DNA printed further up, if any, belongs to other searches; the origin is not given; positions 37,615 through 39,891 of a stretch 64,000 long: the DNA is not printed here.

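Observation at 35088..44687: Coupled glycan operon centred on a YvcK/CofD-like::GT2 fusion, with nucleotidyltransferase, HAD, methyltransferase, gmd and an organophosphate transporter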

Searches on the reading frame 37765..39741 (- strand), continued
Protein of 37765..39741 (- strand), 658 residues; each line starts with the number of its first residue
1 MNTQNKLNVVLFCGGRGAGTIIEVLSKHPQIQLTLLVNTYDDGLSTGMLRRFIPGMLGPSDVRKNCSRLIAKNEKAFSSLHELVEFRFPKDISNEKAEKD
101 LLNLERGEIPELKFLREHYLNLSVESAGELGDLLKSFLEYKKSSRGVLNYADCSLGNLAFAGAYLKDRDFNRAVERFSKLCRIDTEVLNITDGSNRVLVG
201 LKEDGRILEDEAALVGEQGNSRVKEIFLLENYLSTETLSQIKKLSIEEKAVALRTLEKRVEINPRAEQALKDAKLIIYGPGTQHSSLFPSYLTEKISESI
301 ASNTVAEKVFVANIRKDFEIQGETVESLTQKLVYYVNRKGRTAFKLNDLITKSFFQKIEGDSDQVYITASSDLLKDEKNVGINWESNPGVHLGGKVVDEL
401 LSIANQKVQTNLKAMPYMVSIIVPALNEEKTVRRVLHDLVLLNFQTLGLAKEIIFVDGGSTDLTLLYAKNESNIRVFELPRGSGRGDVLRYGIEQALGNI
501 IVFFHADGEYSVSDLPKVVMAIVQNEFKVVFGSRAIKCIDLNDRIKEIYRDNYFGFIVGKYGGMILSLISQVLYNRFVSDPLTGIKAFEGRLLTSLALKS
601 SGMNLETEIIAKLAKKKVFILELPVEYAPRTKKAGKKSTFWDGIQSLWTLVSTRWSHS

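Call 14: find_related_loci(query=A1, collection=genome_contigs, flank=10000)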
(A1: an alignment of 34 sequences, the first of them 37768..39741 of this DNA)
Query A1 (658 aa) in genome_contigs; peptide patterns used: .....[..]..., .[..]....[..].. (x = any residue, [..] = any of these).
363 stretches matched a pattern; 356 encode a relative of the query (tblastn E <= 1e-3); the best 80 are kept; 80 distinct loci.
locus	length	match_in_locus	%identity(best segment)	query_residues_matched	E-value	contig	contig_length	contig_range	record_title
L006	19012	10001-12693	68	1-658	0e+0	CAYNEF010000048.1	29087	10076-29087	MAG TPA_asm: uncultured Pseudobdellovibrionaceae bacterium isolate SRP278252_co1_294 genome assembly, contig: NODE_2550_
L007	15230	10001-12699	53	5-656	0e+0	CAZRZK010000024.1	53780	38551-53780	MAG TPA_asm: uncultured Pseudobdellovibrionaceae bacterium isolate SRP342105_co2_9 genome assembly, contig: NODE_541_len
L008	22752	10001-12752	49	2-658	0e+0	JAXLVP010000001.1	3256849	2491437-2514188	MAG: Bdellovibrionota bacterium isolate STL-BDEC1 C1.36.fa-1, whole genome shotgun sequence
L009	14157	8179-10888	48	1-654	0e+0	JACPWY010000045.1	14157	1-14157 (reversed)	MAG: Deltaproteobacteria bacterium isolate NC_groundwater_823_Pr1_B-0.1um_55_34 Montesol18_Bp1_scaffold_1147226, whole g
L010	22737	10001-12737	48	1-657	0e+0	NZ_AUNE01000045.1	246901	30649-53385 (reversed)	Bacteriovorax sp. BSW11_IV contig00045, whole genome shotgun sequence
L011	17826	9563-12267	50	3-656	0e+0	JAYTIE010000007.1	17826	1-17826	MAG: Elusimicrobiota bacterium isolate GFS_2647 GFS_2647_6, whole genome shotgun sequence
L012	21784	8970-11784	48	1-655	0e+0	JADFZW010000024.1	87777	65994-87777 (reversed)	MAG: Oligoflexia bacterium isolate nKLKbin12 nKLK_bin12_NODE_24_length_87777_cov_32.675904, whole genome shotgun sequenc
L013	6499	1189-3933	47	2-656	0e+0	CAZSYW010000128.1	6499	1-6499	MAG TPA_asm: uncultured Rhodospirillaceae bacterium isolate SRP077602_co4_31 genome assembly, contig: NODE_23605_length_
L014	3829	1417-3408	46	1-656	0e+0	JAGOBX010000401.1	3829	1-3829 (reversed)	Candidatus Dependentiae bacterium isolate Go_SlDig_bin_425 Go_SlDig_87167_length_3829_cov_5.637223, whole genome shotgun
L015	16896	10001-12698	47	4-655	0e+0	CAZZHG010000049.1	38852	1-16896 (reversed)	MAG TPA_asm: uncultured Pseudobdellovibrionaceae bacterium isolate SRP150892_co2_490 genome assembly, contig: NODE_1219_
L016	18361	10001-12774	46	4-656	0e+0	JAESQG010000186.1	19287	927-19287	MAG: Pseudomonadales bacterium isolate NORP220 48683, whole genome shotgun sequence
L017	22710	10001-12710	47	7-655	0e+0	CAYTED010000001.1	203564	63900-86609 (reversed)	MAG TPA_asm: uncultured Bdellovibrionales bacterium isolate binchicken_co128_120 genome assembly, contig: NODE_39_length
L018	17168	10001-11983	44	5-656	1e-180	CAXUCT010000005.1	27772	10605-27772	MAG TPA_asm: uncultured Bryobacteraceae bacterium isolate public_SRR14722165_metawrap_bin.1 genome assembly, contig: pub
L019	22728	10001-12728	47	5-655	8e-180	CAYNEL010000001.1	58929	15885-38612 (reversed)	MAG TPA_asm: uncultured Bdellovibrionales bacterium isolate SRP173033_co3_22 genome assembly, contig: NODE_462_length_58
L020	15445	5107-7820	44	5-658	3e-179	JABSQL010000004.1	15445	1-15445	MAG: Candidatus Margulisiibacteriota bacterium isolate DT_59 DT-Margulisbacteria-1_scaffold_4, whole genome shotgun sequ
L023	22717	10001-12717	44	4-655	9e-179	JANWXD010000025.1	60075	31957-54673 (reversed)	MAG: Bryobacteraceae bacterium isolate SKYG38 NODE_25_length_60075_cov_6.553252, whole genome shotgun sequence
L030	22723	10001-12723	44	2-655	5e-174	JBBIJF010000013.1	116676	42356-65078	MAG: Acidobacteriota bacterium isolate SLF170214_bin_156 NODE_68_length_116676_cov_13.7895, whole genome shotgun sequenc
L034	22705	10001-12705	43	5-655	2e-172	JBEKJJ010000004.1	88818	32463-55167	MAG: Bryobacteraceae bacterium isolate SPRUCE 320 SPRUCE_320_4, whole genome shotgun sequence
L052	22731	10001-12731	42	6-656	4e-166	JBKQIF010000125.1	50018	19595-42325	MAG: Bryobacteraceae bacterium isolate BAr1A1B1C__bin_56 BAr1A1B1C_000000251305, whole genome shotgun sequence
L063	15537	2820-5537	42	4-654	1e-163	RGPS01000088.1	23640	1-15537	MAG: Terriglobia bacterium isolate WB8_3_068 contig_100_87, whole genome shotgun sequence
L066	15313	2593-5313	43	6-655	1e-160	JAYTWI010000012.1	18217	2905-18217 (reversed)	MAG: Candidatus Moraniibacteriota bacterium isolate GFS_5782 GFS_5782_11, whole genome shotgun sequence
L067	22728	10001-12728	43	2-656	2e-160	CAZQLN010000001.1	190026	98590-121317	MAG TPA_asm: uncultured Bdellovibrionales bacterium isolate SRP342105_co1_403 genome assembly, contig: NODE_74_length_19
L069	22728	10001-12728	42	2-656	3e-159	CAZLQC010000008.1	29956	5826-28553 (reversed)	MAG TPA_asm: uncultured Bdellovibrionales bacterium isolate SRP286056_co1_457 genome assembly, contig: NODE_1723_length_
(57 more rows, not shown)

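Call 24: search_protein_families(library=ncbifam, proteins=[L004:6073-7587:+, L004:12881-14950:+, L004:3705-5936:+, L001:13558-15294:-], max_evalue=0.001)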
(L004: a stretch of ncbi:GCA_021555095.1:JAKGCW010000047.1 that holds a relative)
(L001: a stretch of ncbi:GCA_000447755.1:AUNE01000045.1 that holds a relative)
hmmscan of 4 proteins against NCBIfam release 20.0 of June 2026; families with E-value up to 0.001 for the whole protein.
L004:6073-7587:+ (504 aa): 26 families (the best 25 are shown)
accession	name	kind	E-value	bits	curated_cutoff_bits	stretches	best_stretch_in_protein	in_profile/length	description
NF038361.1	rSAM_Sden_1168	equivalog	7.1e-38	130.5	575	1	22-414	82-472/560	Sden_1168 family B12-binding radical SAM P-methyltransferase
TIGR03471.1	HpnJ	equivalog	1.6e-35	122.9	577.6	1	64-415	55-387/472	hopanoid biosynthesis associated radical SAM protein HpnJ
TIGR02026.1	BchE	equivalog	1.6e-28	99.9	481.35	1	24-416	21-388/497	magnesium-protoporphyrin IX monomethyl ester anaerobic oxidative cyclase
NF050148.1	rSAM_ApyD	equivalog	7.7e-27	93.9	750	1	27-421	27-402/645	RiPP biosynthesis radical SAM protein ApyD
TIGR04385.1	B12_rSAM_cofa1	equivalog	1.3e-22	80.6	450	1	143-390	129-364/438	B12 lower ligand biosynthesis radical SAM protein BzaD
TIGR04072.2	rSAM_ladder_B12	equivalog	2.1e-21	76.1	360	1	215-393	176-352/443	lipid biosynthesis B12-binding/radical SAM protein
TIGR04479.1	bcpD_PhpK_rSAM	subfamily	3.5e-20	71.8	600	1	217-389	239-408/504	PhpK family radical SAM P-methyltransferase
TIGR04013.1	B12_SAM_MJ_1487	hypoth_equivalog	5.4e-20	71.6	251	2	324-411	267-353/382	TIGR04013 family B12-binding domain/radical SAM domain-containing protein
NF033070.1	rSAM_AprD4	equivalog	3.8e-17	62.3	500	1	224-412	201-387/456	AprD4 family radical SAM diol-dehydratase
TIGR04014.1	B12_SAM_MJ_0865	equivalog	3.8e-17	62.2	360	1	224-437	165-379/434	methyl-coenzyme M reductase glutamine C-methyltransferase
TIGR03975.1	rSAM_ocin_1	subfamily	1.7e-14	53.3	281.85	1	68-391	117-431/606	RiPP maturation radical SAM C-methyltransferase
TIGR04367.1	HpnR_B12_rSAM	equivalog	1.2e-12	47.1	650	1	81-413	63-371/490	hopanoid C-3 methylase HpnR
TIGR04428.1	B12_rSAM_trp_MT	equivalog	5.8e-11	41.4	500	1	222-384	219-392/558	tryptophan 2-C-methyltransferase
NF040546.1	rSAM_CUAEP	equivalog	1.7e-10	40.2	500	1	25-388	13-339/468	CUAEP/CCAEP-tail radical SAM (seleno)protein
NF045585.1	rSAM_slr0320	equivalog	6.5e-10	38.1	775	1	217-396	233-416/511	photosystem II high light acclimation radical SAM protein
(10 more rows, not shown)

L004:12881-14950:+ (689 aa): 0 families

L004:3705-5936:+ (743 aa): 0 families

L001:13558-15294:- (578 aa): 0 families

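Call 30: search_protein_families(library=pfam, proteins=[L066:6388-8076:+, L069:12725-13168:+, L019:15409-16659:-, L067:6302-7552:+, L019:1473-2954:-, L017:762-1457:-, L063:6528-8102:+, L023:12689-14170:+, L052:14238-15911:+, L034:6135-8483:+], max_evalue=0.01)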
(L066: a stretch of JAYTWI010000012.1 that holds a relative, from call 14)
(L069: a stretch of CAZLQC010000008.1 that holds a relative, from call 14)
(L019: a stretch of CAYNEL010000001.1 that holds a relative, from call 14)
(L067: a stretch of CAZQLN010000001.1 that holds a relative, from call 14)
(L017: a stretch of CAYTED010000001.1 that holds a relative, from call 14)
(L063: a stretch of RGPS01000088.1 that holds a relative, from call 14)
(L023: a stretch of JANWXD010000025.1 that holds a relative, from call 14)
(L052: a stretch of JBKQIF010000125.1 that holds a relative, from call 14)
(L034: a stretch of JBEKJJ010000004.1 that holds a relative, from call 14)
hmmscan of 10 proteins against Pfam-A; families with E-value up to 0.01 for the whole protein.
L066:6388-8076:+ (562 aa): 1 family
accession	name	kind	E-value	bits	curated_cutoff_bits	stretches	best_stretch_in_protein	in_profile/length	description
PF20604.3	DUF6798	-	0.0037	17.4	26.9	0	462-487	36-61/61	Domain of unknown function (DUF6798)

L069:12725-13168:+ (147 aa): 1 family
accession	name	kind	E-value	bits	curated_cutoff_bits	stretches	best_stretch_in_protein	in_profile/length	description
PF04138.20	GtrA_DPMS_TM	-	5.8e-22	78.5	26.1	1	30-144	1-116/117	GtrA/DPMS, transmembrane domain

L019:15409-16659:- (416 aa): 3 families
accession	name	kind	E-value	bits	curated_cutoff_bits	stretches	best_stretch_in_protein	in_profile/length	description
PF13692.12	Glyco_trans_1_4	-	5.9e-17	62.7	27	1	199-319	4-125/142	Glycosyl transferases group 1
PF00534.26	Glycos_transf_1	-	3.2e-15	56.5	26.4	1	206-318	26-140/172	Glycosyl transferases group 1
PF20706.3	GT4-conflict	-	8.4e-10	38.6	26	1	173-311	172-322/385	Family 4 Glycosyltransferase in conflict systems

L067:6302-7552:+ (416 aa): 1 family
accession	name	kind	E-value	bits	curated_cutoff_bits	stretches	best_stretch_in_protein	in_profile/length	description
PF01943.22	Polysacc_synt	-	7.2e-06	26.1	28.2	1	21-282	2-269/274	Polysaccharide biosynthesis protein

L019:1473-2954:- (493 aa): 2 families
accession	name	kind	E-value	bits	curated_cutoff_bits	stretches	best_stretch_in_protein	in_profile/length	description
PF13231.12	PMT_2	-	2.9e-08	34.5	26.1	1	177-308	24-149/160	Dolichyl-phosphate-mannose-protein mannosyltransferase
PF02366.24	PMT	-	1.3e-07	31.9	22.7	1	173-307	81-222/245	Dolichyl-phosphate-mannose-protein mannosyltransferase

L017:762-1457:- (231 aa): 0 families

L063:6528-8102:+ (524 aa): 2 families
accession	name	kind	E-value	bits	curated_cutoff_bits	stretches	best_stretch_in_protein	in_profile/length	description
PF13231.12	PMT_2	-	2e-08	35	26.1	1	79-228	3-153/160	Dolichyl-phosphate-mannose-protein mannosyltransferase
PF02366.24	PMT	-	0.0061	16.6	22.7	1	103-217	88-205/245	Dolichyl-phosphate-mannose-protein mannosyltransferase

L023:12689-14170:+ (493 aa): 0 families

L052:14238-15911:+ (557 aa): 1 family
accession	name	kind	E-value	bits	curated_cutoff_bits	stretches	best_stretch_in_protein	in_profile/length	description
PF13231.12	PMT_2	-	5.9e-09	36.8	26.1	1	85-240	3-159/160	Dolichyl-phosphate-mannose-protein mannosyltransferase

L034:6135-8483:+ (782 aa): 2 families
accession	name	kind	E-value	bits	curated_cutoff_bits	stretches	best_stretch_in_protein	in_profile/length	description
PF09586.16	YfhO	-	1.1e-13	51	28.5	1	678-756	756-835/835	Bacterial membrane protein YfhO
PF04178.18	Got1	-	0.0066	17.4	24.6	1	334-415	3-85/110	Got1/Sft2-like family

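Call 35: predict_structure(alignment_id=A1)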
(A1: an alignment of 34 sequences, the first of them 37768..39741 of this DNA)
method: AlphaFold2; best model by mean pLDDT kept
length: 658 residues; sequences in the alignment: 34
mean_pLDDT: 87.9   pTM: 0.81
mean pLDDT of the five models: 87.9, 86.6, 86.5, 85.9, 83.3
residues with pLDDT >= 90: 359; 70-90: 260; 50-70: 36; < 50: 3
segments of 3 or more residues with pLDDT < 50: 1-3
pLDDT, mean of each block of 10 residues (from residue 1): 69 82 87 90 81 89 92 92 96 96 97 97 96 97 89 95 96 96 93 90 93 86 93 93 96 94 96 93 88 94 92 85 88 92 88 78 69 64 73 83 75 82 94 94 85 94 94 91 90 92 93 93 87 70 71 76 83 81 89 91 90 90 86 77 89 82
secondary structure, 60 per line:
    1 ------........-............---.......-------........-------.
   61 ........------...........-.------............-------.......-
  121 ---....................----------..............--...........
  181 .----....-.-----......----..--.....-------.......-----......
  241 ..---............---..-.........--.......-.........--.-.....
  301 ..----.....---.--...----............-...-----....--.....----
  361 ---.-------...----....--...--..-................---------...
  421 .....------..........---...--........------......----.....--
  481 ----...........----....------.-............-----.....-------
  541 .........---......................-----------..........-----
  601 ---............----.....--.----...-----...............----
elements in order: E7-14 H16-27 E31-37 H45-52 H60-68 H75-85 H94-105 H113-119 H124-143 H155-167 H170-181 E186-189 E197-202 H211-215 E223-229 H235-242 H246-256 H264-272 E275-281 H283-291 H296-302 E307-311 H325-336 H346-349 E352-356 E379-382 E385-387 H393-408 E418-425 H432-441 E450-457 H464-469 E474-478 H485-495 E500-503 H512-523 E529-533 H541-549 H553-574 E586-589 H590-595 H604-615 E620-624 H640-654

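Call 37: fold_search(model_id=the predicted structure, library=pdb)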
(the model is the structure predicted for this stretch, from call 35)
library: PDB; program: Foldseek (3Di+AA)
matches with E <= 10: 1251; with E <= 0.001: 275
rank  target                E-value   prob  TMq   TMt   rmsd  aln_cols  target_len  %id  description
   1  2ppv                  4.7e-16  1.00  0.42  0.82   4.9       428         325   18  CRYSTAL STRUCTURE OF a protein belonging to the UPF0052 (SE_0549) FROM STAPHYLOCOCCUS EPIDERMIDIS ATCC 12228 AT 2.00 A R (released 2007-05-15)
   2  2hzb_A                1.5e-15  1.00  0.42  0.86   3.0       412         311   20  X-Ray Crystal Structure of Protein BH3568 from Bacillus halodurans. Northeast Structural Genomics Consortium BhR60. (released 2006-08-22)
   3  2o2z_A                2.5e-15  1.00  0.41  0.85   3.2       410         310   19  Crystal structure of a protein member of the upf0052 family (bh3568) from bacillus halodurans at 2.60 A resolution (released 2006-12-19)
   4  2o2z_D                3.2e-15  1.00  0.41  0.85   3.5       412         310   20  Crystal structure of a protein member of the upf0052 family (bh3568) from bacillus halodurans at 2.60 A resolution (released 2006-12-19)
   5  2o2z_C                3.7e-15  1.00  0.41  0.85   3.2       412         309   20  Crystal structure of a protein member of the upf0052 family (bh3568) from bacillus halodurans at 2.60 A resolution (released 2006-12-19)
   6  2o2z_B                6.1e-15  1.00  0.41  0.86   3.2       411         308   19  Crystal structure of a protein member of the upf0052 family (bh3568) from bacillus halodurans at 2.60 A resolution (released 2006-12-19)
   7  2q7x_B                5.4e-13  1.00  0.39  0.80   3.6       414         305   15  Crystal structure of a putative phospho transferase (sp_1565) from streptococcus pneumoniae tigr4 at 2.00 A resolution (released 2007-06-19)
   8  2q7x_A                9.4e-13  1.00  0.39  0.76   4.4       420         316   17  Crystal structure of a putative phospho transferase (sp_1565) from streptococcus pneumoniae tigr4 at 2.00 A resolution (released 2007-06-19)
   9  9bhc_A                1.9e-12  1.00  0.29  0.58   3.4       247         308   21  Salmonella undecaprenyl-phosphate 4-deoxy-4-formamido-L-arabinose transferase (ArnC) (released 2025-02-12)
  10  8vxh_A                1.9e-12  1.00  0.29  0.58   3.5       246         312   21  Cryo-EM Structure of the Glycosyltransferase ArnC from Salmonella enterica in the Apo State Determined on Talos Arctic (released 2025-02-05)
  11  9bhc_B                2.7e-12  1.00  0.29  0.58   3.8       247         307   21  Salmonella undecaprenyl-phosphate 4-deoxy-4-formamido-L-arabinose transferase (ArnC) (released 2025-02-12)
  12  9b77_A                3.1e-12  1.00  0.29  0.58   3.4       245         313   21  Cryo-EM Structure of the Glycosyltransferase ArnC from Salmonella enterica in the Apo State Determined on Krios micros (released 2025-02-05)
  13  9asc_A                3.3e-12  1.00  0.30  0.60   3.2       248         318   22  Cryo-EM Structure of the Glycosyltransferase ArnC from Salmonella enterica in the UDP-bound State Determined on Talos  (released 2025-02-05)
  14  5mlz                  1.5e-11  1.00  0.29  0.51   4.3       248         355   21  Dolichyl phosphate mannose synthase in complex with GDP and Mg2+ (released 2017-08-09)
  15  9bhe_A                2.5e-11  1.00  0.29  0.59   3.4       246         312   22  Salmonella undecaprenyl-phosphate 4-deoxy-4-formamido-L-arabinose transferase (ArnC) bound to UDP (released 2025-02-12)
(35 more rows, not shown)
